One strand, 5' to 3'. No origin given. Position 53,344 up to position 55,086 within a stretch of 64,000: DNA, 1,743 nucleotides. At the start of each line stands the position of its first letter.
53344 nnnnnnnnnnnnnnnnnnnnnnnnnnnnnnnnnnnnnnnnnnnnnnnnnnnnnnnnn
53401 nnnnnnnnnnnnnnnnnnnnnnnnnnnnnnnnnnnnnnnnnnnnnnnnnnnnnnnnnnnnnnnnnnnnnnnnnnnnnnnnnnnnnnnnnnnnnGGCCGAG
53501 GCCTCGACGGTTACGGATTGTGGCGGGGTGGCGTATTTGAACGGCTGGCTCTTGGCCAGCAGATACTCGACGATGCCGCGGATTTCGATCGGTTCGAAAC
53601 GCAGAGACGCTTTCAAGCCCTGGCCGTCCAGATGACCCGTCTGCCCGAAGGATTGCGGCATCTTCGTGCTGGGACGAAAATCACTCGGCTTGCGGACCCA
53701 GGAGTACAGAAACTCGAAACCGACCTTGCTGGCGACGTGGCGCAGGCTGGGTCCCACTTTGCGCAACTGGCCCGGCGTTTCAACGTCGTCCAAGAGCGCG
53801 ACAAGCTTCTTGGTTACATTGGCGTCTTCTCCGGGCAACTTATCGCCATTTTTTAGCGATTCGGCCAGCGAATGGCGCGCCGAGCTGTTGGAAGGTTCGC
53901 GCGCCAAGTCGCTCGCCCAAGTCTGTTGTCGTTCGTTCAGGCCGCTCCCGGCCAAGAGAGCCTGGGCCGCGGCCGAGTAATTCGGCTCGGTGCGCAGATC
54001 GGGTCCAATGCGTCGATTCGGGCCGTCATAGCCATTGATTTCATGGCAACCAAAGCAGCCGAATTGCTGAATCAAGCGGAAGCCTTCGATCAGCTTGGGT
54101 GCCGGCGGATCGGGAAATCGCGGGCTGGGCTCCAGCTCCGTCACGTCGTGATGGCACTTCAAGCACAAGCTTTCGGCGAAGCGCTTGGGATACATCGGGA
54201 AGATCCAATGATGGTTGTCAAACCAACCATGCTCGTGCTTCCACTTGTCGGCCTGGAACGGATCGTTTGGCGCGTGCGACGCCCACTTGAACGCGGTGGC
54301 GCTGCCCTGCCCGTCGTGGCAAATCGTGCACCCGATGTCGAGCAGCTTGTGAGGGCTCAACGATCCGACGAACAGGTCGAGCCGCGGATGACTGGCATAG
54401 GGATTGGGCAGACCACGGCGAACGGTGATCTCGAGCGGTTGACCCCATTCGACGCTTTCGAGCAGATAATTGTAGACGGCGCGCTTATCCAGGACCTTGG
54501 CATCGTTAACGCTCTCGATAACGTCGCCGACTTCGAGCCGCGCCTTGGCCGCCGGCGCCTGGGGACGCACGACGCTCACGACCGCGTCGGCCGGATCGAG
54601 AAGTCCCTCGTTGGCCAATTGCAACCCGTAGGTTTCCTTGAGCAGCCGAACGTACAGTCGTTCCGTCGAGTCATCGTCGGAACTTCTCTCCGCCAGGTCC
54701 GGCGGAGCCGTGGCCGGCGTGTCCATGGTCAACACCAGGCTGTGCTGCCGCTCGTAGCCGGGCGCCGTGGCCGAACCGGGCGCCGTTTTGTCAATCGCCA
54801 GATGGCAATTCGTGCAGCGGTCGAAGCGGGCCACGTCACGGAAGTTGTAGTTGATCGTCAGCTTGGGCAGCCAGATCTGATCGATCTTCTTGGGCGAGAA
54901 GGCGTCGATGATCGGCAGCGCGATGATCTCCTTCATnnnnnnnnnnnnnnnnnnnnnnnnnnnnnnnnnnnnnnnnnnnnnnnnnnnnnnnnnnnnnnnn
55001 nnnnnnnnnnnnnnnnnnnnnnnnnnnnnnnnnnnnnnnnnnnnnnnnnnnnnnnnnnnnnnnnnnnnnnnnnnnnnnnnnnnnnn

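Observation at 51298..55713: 1471-aa octahaem cytochrome c with TM anchor, coiled coil and PDZ-like domain in the position of cytochrome c1/f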

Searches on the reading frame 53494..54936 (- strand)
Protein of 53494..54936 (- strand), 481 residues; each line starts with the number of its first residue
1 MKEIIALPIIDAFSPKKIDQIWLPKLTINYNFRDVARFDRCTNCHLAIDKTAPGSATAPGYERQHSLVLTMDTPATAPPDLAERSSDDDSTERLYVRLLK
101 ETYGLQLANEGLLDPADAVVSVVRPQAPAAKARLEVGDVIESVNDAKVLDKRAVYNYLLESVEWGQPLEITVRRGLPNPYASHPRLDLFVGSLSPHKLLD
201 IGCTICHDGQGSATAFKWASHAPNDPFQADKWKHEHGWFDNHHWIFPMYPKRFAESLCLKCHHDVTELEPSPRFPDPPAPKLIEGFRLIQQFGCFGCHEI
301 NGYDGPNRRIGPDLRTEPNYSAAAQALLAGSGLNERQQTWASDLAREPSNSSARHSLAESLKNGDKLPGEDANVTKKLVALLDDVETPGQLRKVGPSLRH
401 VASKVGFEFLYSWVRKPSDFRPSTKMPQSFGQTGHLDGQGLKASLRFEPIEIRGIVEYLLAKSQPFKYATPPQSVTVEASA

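Call 55: search_protein_representatives(protein=window:53494-54936:-)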
Query: 481 residues. Proteins with E-value up to 0.001 (for the whole library): 1781; up to 1e-10: 1146; up to 1e-30: 531. The best 150 are listed.
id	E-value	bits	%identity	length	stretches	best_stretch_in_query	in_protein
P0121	6.7e-192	655.1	54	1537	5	4-474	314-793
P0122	3.8e-180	616.3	51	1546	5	3-474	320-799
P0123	1.8e-179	614.1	56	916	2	2-481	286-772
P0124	3.4e-176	603.3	54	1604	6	2-437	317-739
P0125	1.2e-174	598.2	52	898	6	91-436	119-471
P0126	2.5e-171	587.3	56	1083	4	2-436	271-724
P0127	4.9e-171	586.3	53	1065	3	2-474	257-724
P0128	2.8e-170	583.8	52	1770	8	2-337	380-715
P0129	4.3e-169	579.9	48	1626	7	96-465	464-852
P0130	5.6e-168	576.2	50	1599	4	2-472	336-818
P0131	7.8e-165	565.8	52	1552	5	4-475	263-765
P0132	9.0e-164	562.3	54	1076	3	2-481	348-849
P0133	1.6e-162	558.2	50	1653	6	2-327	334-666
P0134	1.1e-160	552.1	57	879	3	114-476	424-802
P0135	1.5e-160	551.7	69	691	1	1-332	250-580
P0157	1.9e-146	505.2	48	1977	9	123-328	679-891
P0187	8.0e-131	453.7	46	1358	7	2-319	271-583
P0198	6.3e-121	421.0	45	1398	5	168-476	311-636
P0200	1.6e-120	419.7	41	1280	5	2-473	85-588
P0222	1.2e-107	377.2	43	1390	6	174-474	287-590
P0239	2.8e-94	333.1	45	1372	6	169-319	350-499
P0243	3.1e-92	326.4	46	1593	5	160-479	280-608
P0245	1.3e-91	324.4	47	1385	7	177-323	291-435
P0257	2.0e-86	307.3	41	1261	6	16-319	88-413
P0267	3.2e-82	293.4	47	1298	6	175-320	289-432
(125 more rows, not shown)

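Call 57: list_cluster_members(proteins=[P0245, P0222, P0243, P0267, P0198, P0200, P0257, P0239, P0157, P0187])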
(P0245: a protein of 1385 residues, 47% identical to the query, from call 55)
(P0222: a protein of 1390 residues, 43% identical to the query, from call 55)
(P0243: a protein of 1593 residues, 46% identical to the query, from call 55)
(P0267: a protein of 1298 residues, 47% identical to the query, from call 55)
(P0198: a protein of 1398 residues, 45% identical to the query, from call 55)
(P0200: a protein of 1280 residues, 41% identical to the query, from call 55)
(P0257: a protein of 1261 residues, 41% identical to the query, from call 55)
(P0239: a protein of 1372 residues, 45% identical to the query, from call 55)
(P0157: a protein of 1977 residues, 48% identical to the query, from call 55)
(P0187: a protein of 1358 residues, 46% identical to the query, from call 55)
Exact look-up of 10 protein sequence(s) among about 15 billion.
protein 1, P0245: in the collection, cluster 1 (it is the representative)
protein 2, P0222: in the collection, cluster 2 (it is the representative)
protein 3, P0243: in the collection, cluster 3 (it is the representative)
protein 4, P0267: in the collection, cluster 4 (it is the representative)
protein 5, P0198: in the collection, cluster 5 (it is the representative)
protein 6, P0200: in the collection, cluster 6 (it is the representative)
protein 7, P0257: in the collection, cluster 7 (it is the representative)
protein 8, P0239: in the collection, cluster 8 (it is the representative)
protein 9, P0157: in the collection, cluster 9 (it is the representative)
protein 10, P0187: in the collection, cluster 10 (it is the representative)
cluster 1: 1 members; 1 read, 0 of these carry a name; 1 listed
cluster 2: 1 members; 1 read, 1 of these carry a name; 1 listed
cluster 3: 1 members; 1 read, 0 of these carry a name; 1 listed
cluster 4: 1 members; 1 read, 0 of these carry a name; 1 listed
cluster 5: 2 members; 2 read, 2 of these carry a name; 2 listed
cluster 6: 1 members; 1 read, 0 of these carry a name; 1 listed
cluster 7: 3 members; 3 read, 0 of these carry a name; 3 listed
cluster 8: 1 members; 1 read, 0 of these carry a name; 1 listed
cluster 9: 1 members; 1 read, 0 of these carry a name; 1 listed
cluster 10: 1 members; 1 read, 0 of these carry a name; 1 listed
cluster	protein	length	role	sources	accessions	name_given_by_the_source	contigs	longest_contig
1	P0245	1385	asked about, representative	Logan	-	-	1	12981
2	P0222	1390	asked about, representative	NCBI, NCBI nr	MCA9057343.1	MAG: hypothetical protein KDA85_02545 [Planctomycetaceae bacterium] | hypothetical protein [Planctomycetaceae bacterium]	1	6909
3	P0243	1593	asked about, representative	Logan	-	-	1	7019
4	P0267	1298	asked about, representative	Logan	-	-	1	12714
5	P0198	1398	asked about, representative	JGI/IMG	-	cytochrome c551/c552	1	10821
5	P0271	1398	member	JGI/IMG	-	cytochrome c551/c552/cbb3-type cytochrome oxidase cytochrome c subunit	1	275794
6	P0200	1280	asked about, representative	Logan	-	-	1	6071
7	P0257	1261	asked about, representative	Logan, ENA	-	-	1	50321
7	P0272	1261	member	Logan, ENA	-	-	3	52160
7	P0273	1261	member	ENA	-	-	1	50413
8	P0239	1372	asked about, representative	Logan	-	-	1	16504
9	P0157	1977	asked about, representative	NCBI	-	-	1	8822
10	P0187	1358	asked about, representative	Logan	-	-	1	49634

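Call 58: find_homologous_proteins(query=P0245, max_evalue=1e-10)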
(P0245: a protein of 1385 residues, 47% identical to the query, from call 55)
Query P0245 (1385 aa): 2377 proteins with E <= 1e-10 among 8000 candidates; the best 120 are listed.
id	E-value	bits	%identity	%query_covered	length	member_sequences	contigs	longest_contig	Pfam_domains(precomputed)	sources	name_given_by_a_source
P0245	0.0e+0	3245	100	100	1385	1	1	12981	PF13180.13,PF13442.12,PF00034.27,PF14522.12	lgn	-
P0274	0.0e+0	2736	82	100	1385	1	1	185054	PF13180.13,PF02433.21,PF13442.12,PF00034.27,PF14522.12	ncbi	-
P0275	0.0e+0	2704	82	100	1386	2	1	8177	PF13180.13,PF13442.12,PF00034.27,PF14522.12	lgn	-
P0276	0.0e+0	2697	81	100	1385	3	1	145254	PF02433.21,PF13442.12,PF00034.27,PF14522.12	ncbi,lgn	-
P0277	0.0e+0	2522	76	100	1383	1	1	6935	PF13180.13,PF13442.12,PF00034.27,PF14522.12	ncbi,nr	ncbi:MAG TPA: c-type cytochrome [Planctomycetaceae bacterium]|nr:c-type cytochrome [Planctomycetacea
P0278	0.0e+0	2448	75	100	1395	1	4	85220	PF13180.13,PF13442.12,PF00034.27,PF14522.12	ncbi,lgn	-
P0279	0.0e+0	2344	72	97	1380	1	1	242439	PF13442.12,PF00034.27,PF14522.12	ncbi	-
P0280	0.0e+0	2241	69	100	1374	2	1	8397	PF13180.13,PF13442.12,PF00034.27,PF14522.12,PF22113.2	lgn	-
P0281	0.0e+0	2205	68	98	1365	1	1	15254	PF17820.8,PF13180.13,PF13442.12,PF00034.27,PF14522.12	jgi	jgi:mono/diheme cytochrome c family protein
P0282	0.0e+0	2205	67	100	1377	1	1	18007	PF13180.13,PF13442.12,PF00034.27,PF14522.12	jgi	jgi:mono/diheme cytochrome c family protein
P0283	0.0e+0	2196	67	99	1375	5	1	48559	PF13442.12,PF00034.27,PF14522.12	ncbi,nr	ncbi:MAG: c-type cytochrome [Planctomycetaceae bacterium]|nr:c-type cytochrome [Planctomycetaceae ba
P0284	0.0e+0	2194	68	98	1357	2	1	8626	PF13180.13,PF13442.12,PF00034.27,PF14522.12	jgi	-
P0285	0.0e+0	2194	68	99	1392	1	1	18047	PF13180.13,PF13442.12,PF00034.27,PF14522.12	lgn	-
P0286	0.0e+0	2192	68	98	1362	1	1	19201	PF13442.12,PF00034.27,PF14522.12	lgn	-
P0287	0.0e+0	2185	66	100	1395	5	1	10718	PF13180.13,PF13442.12,PF00034.27,PF14522.12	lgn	-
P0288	0.0e+0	2171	66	100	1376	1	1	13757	PF13180.13,PF13442.12,PF00034.27,PF14522.12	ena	-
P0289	0.0e+0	2164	66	98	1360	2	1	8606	PF14537.12,PF13180.13,PF02433.21,PF13442.12,PF00034.27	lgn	-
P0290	0.0e+0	2163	67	98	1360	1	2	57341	PF14537.12,PF13180.13,PF13442.12,PF00034.27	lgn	-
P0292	0.0e+0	2114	67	96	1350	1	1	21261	PF13180.13,PF02433.21,PF13442.12,PF00034.27,PF14522.12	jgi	jgi:cytochrome c551/c552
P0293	0.0e+0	2096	65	97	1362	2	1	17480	PF13442.12,PF00034.27,PF14522.12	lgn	-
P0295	0.0e+0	2034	64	97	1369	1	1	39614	PF02433.21,PF13442.12,PF00034.27,PF14522.12,PF22113.2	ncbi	-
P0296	0.0e+0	2033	63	97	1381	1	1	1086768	PF13442.12,PF00034.27,PF14522.12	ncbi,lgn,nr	ncbi:MAG: hypothetical protein KatS3mg113_0499 [Planctomycetaceae bacterium]|nr:MAG: hypothetical pr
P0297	0.0e+0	1944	61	98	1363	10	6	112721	PF13180.13,PF13442.12,PF00034.27,PF14522.12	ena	-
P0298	0.0e+0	1922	61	98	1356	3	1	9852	PF00595.30,PF13180.13,PF13442.12,PF00034.27,PF14522.12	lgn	-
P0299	0.0e+0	1921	61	98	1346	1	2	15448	PF13180.13,PF13442.12,PF00034.27,PF14522.12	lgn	-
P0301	0.0e+0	1913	61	98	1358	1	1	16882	PF13180.13,PF13442.12,PF00034.27,PF14522.12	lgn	-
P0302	0.0e+0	1912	60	98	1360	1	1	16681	PF13442.12,PF00034.27,PF14522.12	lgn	-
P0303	0.0e+0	1908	61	98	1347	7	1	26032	PF13180.13,PF13442.12,PF00034.27,PF14522.12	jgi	-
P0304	0.0e+0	1908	61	98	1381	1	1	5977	PF13180.13,PF13442.12,PF00034.27,PF14522.12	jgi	jgi:mono/diheme cytochrome c family protein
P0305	0.0e+0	1907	60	97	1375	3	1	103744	PF13180.13,PF00034.27,PF14522.12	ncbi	-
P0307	0.0e+0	1899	60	98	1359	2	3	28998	PF13180.13,PF13442.12,PF00034.27,PF14522.12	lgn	-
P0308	0.0e+0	1899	61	98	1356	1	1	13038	PF13180.13,PF13442.12,PF00034.27,PF14522.12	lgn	-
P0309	0.0e+0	1898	60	98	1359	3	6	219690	PF13180.13,PF13442.12,PF00034.27,PF14522.12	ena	-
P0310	0.0e+0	1898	60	98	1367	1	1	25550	PF13180.13,PF13442.12,PF00034.27,PF14522.12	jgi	jgi:cytochrome c551/c552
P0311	0.0e+0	1896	60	98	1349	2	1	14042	PF13180.13,PF13442.12,PF00034.27,PF14522.12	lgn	-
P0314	0.0e+0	1886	59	97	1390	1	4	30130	PF13180.13,PF02433.21,PF13442.12,PF00034.27,PF14522.12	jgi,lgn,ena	-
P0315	0.0e+0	1885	59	98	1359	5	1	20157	PF13180.13,PF13442.12,PF00034.27,PF14522.12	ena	-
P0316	0.0e+0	1883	59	98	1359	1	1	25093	PF13180.13,PF13442.12,PF00034.27,PF14522.12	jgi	jgi:cytochrome c2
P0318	0.0e+0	1879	59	98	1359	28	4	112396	PF13180.13,PF13442.12,PF00034.27,PF14522.12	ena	-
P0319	0.0e+0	1879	60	98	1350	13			PF13180.13,PF02433.21,PF13442.12,PF00034.27,PF14522.12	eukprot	eukprot:TRINITY_DN729_c0_g1_i1.p1 TRINITY_DN729_c0_g1~~TRINITY_DN729_c0_g1_i1.p1 ORF type:complete l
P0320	0.0e+0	1875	60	98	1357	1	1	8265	PF13180.13,PF13442.12,PF00034.27,PF14522.12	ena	-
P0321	0.0e+0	1874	59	98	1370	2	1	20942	PF13180.13,PF00034.27,PF14522.12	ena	-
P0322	0.0e+0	1873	59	98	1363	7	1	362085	PF13180.13,PF13442.12,PF00034.27,PF14522.12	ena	-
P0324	0.0e+0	1865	59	98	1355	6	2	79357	PF13442.12,PF00034.27,PF14522.12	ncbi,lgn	-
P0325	0.0e+0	1864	59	98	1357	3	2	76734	PF13180.13,PF13442.12,PF00034.27,PF14522.12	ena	-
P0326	0.0e+0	1863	59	98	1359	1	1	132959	PF13180.13,PF13442.12,PF00034.27,PF14522.12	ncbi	-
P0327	0.0e+0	1863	60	98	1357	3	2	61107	PF00595.30,PF13180.13,PF13442.12,PF00034.27,PF14522.12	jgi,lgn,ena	-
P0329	0.0e+0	1857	59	98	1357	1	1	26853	PF13180.13,PF13442.12,PF00034.27,PF14522.12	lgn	-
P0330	0.0e+0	1854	59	97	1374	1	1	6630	PF13180.13,PF02433.21,PF13442.12,PF00034.27,PF14522.12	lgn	-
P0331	0.0e+0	1852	58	98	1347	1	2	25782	PF13180.13,PF13442.12,PF00034.27,PF14522.12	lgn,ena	-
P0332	0.0e+0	1848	58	98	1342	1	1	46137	PF13180.13,PF13442.12,PF00034.27,PF14522.12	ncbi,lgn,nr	ncbi:MAG: c-type cytochrome [Planctomycetes bacterium]|nr:c-type cytochrome [Planctomycetota bacteri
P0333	0.0e+0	1846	59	97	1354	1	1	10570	PF00595.30,PF13180.13,PF13442.12,PF00034.27,PF14522.12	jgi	jgi:mono/diheme cytochrome c family protein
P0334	0.0e+0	1845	58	98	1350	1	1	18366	PF13180.13,PF02433.21,PF00034.27,PF14522.12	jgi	jgi:cytochrome c551/c552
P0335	0.0e+0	1841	58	98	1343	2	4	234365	PF13180.13,PF02433.21,PF13442.12,PF00034.27,PF14522.12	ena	-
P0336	0.0e+0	1836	58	98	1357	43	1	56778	PF00595.30,PF13180.13,PF13442.12,PF00034.27,PF14522.12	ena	-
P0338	0.0e+0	1827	58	98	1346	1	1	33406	PF13180.13,PF13442.12,PF00034.27,PF14522.12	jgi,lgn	jgi:cytochrome c551/c552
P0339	0.0e+0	1825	56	98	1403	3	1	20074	PF13180.13,PF02433.21,PF13442.12,PF00034.27,PF14522.12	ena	-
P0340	0.0e+0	1822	59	98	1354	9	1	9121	PF14537.12,PF13180.13,PF13442.12,PF00034.27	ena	-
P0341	0.0e+0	1816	58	98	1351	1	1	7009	PF13180.13,PF13442.12,PF00034.27,PF14522.12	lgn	-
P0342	0.0e+0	1815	58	97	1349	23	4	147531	PF13442.12,PF00034.27,PF14522.12,PF22113.2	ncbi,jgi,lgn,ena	jgi:cytochrome c551/c552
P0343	0.0e+0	1812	58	98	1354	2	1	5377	PF13180.13,PF13442.12,PF00034.27,PF14522.12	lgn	-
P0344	0.0e+0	1809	60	91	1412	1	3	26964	PF13180.13,PF13442.12,PF00034.27,PF14522.12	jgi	-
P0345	0.0e+0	1806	60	89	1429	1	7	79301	PF13180.13,PF13442.12,PF00034.27,PF14522.12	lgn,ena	-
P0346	0.0e+0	1802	57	98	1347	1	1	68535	PF13180.13,PF13442.12,PF00034.27,PF14522.12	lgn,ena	-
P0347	0.0e+0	1791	55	98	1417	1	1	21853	PF13180.13,PF13442.12,PF00034.27,PF14522.12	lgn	-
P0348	0.0e+0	1788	55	97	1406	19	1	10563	PF13180.13,PF13442.12,PF00034.27,PF14522.12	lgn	-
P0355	0.0e+0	1551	52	55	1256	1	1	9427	PF13442.12,PF00034.27,PF14522.12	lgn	-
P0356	0.0e+0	1530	52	55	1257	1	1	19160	PF13442.12,PF00034.27,PF14522.12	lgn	-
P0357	0.0e+0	1511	59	80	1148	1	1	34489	PF17820.8,PF13180.13,PF13442.12,PF00034.27,PF14522.12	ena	-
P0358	0.0e+0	1503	51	55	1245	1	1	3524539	PF14537.12,PF13442.12,PF00034.27,PF14522.12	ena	-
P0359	0.0e+0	1494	51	55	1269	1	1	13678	PF02433.21,PF13442.12,PF00034.27,PF14522.12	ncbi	-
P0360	0.0e+0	1494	51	55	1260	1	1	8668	PF13442.12,PF00034.27,PF14522.12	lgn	-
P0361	0.0e+0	1485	53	54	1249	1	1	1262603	PF13442.12,PF00034.27,PF14522.12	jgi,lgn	jgi:mono/diheme cytochrome c family protein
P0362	0.0e+0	1483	51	55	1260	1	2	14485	PF13442.12,PF00034.27,PF14522.12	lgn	-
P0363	0.0e+0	1470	62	72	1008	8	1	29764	PF13180.13,PF13442.12,PF00034.27,PF14522.12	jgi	-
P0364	0.0e+0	1470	64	72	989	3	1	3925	PF13180.13,PF13442.12,PF00034.27,PF14522.12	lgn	-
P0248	0.0e+0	1469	49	98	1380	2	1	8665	PF13180.13,PF02433.21,PF13442.12,PF00034.27,PF14522.12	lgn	-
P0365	0.0e+0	1467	52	55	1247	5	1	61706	PF13442.12,PF00034.27,PF14522.12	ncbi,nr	ncbi:MAG: c-type cytochrome [Planctomycetaceae bacterium]|nr:c-type cytochrome [Planctomycetaceae ba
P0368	0.0e+0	1461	51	56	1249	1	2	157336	PF02433.21,PF13442.12,PF00034.27,PF14522.12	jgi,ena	-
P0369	0.0e+0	1458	50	55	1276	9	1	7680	PF02433.21,PF13442.12,PF00034.27,PF14522.12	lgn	-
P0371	0.0e+0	1457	52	55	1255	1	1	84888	PF02433.21,PF13442.12,PF00034.27,PF14522.12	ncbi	-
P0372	0.0e+0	1452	51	55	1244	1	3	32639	PF13442.12,PF00034.27,PF14522.12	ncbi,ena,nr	ncbi:MAG: c-type cytochrome [Planctomycetaceae bacterium]|nr:c-type cytochrome [Planctomycetaceae ba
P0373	0.0e+0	1449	51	55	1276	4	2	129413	PF02433.21,PF13442.12,PF00034.27,PF14522.12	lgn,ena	-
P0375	0.0e+0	1448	51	55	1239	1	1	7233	PF13442.12,PF00034.27,PF14522.12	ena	-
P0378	0.0e+0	1440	51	55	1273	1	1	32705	PF02433.21,PF00034.27,PF14522.12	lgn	-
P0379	0.0e+0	1439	49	55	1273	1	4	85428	PF13442.12,PF00034.27,PF14522.12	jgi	jgi:cytochrome c551/c552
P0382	0.0e+0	1431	48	98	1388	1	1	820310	PF13180.13,PF02433.21,PF13442.12,PF00034.27,PF14522.12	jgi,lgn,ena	-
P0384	0.0e+0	1428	51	55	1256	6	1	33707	PF02433.21,PF13442.12,PF00034.27,PF14522.12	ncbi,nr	ncbi:MAG: c-type cytochrome [Planctomycetaceae bacterium]|nr:c-type cytochrome [Planctomycetaceae ba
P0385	0.0e+0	1428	51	55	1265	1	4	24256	PF02433.21,PF13442.12,PF00034.27,PF14522.12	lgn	-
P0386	0.0e+0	1426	49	98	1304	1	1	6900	PF13442.12,PF00034.27,PF14522.12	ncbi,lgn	-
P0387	0.0e+0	1425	61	72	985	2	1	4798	PF13180.13,PF02433.21,PF13442.12,PF00034.27,PF14522.12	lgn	-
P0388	0.0e+0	1424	51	55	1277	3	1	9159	PF13442.12,PF00034.27,PF14522.12,PF22113.2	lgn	-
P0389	0.0e+0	1423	49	56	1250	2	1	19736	PF13442.12,PF00034.27,PF14522.12,PF22113.2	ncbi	-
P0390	0.0e+0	1422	48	57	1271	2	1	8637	PF13442.12,PF00034.27,PF14522.12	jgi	jgi:cytochrome c2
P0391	0.0e+0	1420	51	55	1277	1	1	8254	PF02433.21,PF00034.27,PF14522.12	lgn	-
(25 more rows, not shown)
